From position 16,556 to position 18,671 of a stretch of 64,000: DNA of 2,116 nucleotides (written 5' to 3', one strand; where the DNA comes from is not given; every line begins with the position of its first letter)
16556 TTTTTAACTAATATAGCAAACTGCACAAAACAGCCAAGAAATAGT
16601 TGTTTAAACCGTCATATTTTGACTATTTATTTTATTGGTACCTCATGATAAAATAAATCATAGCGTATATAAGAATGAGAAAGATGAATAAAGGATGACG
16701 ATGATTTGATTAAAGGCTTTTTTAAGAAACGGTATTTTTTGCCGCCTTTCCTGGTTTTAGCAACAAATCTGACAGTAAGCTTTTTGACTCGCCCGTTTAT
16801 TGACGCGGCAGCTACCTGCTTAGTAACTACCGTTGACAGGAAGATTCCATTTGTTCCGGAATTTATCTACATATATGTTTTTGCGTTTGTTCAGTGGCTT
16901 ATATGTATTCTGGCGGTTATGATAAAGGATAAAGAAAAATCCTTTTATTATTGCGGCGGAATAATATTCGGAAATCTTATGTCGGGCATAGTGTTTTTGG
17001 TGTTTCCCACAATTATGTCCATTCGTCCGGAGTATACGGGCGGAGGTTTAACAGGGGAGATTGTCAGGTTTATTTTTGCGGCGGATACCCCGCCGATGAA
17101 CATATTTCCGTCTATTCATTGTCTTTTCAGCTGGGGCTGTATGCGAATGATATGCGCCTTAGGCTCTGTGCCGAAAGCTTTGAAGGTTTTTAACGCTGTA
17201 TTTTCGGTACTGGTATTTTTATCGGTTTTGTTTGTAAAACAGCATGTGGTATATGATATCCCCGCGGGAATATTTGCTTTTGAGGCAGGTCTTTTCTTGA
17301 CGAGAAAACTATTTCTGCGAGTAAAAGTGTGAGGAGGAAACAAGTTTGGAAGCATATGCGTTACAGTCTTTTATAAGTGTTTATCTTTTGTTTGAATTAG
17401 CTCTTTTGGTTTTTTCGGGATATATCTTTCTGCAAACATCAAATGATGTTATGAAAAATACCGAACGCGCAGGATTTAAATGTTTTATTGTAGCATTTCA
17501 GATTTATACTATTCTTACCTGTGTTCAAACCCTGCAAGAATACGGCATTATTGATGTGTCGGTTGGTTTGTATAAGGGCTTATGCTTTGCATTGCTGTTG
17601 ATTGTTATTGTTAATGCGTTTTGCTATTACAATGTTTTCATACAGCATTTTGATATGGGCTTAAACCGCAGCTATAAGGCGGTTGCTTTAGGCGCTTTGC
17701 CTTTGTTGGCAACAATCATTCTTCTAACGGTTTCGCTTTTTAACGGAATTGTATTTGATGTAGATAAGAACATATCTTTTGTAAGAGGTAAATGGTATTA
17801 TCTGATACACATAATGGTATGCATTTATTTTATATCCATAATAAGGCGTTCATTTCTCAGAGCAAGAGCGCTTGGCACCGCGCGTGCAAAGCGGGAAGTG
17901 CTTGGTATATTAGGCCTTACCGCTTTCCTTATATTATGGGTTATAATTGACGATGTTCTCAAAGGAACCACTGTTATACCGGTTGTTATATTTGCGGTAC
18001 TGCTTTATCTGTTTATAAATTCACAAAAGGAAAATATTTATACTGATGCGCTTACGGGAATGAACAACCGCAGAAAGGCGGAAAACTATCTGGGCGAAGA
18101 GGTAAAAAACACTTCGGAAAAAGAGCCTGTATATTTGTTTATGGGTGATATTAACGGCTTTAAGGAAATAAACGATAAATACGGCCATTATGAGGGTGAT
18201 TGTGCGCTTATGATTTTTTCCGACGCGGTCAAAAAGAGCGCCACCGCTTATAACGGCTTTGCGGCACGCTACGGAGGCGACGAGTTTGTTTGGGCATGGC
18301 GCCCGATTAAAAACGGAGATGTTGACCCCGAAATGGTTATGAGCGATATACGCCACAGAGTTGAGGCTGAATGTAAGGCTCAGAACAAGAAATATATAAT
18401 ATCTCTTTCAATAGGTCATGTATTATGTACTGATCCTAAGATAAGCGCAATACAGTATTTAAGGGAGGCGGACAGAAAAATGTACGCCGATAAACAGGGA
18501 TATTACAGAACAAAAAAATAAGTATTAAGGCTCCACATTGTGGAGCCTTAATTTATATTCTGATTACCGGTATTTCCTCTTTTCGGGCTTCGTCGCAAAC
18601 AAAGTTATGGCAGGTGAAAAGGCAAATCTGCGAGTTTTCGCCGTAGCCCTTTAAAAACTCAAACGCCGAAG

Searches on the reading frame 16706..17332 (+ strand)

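Call 11: search_protein_families(library=pfam, proteins=[window:16706-17332:+], max_evalue=0.001)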
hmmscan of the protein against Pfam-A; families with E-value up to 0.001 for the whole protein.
window:16706-17332:+ (208 aa): 1 family
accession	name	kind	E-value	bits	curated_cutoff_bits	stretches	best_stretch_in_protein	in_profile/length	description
PF14378.12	PAP2_3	-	6.8e-05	23.2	27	1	49-191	30-183/190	PAP2 superfamily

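Call 12: search_protein_families(library=ncbifam, proteins=[window:16706-17332:+], max_evalue=1)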
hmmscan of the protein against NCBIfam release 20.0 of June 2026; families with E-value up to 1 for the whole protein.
window:16706-17332:+ (208 aa): 0 families

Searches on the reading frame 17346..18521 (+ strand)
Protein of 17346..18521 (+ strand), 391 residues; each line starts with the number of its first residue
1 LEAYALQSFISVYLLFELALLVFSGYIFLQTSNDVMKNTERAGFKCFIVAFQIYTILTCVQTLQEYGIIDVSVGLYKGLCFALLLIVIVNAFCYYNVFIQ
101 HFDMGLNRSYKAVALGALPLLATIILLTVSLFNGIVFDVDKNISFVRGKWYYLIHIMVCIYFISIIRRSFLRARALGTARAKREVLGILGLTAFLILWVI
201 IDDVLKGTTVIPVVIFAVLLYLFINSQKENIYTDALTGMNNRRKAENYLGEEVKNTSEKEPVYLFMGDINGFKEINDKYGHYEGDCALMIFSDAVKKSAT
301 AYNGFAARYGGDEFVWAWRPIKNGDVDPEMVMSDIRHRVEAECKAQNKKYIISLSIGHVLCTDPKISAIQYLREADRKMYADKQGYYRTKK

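Call 11: search_protein_families(library=pfam, proteins=[window:17346-18521:+], max_evalue=0.001)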
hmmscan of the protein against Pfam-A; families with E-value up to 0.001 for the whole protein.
window:17346-18521:+ (391 aa): 2 families
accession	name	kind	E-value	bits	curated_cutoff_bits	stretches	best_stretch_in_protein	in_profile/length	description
PF00990.26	GGDEF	-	2.7e-28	99.2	23.8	1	232-384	2-156/161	Diguanylate cyclase, GGDEF domain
PF08294.17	TIM21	-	7.5e-05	23.1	24.1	1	204-258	15-69/145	TIM21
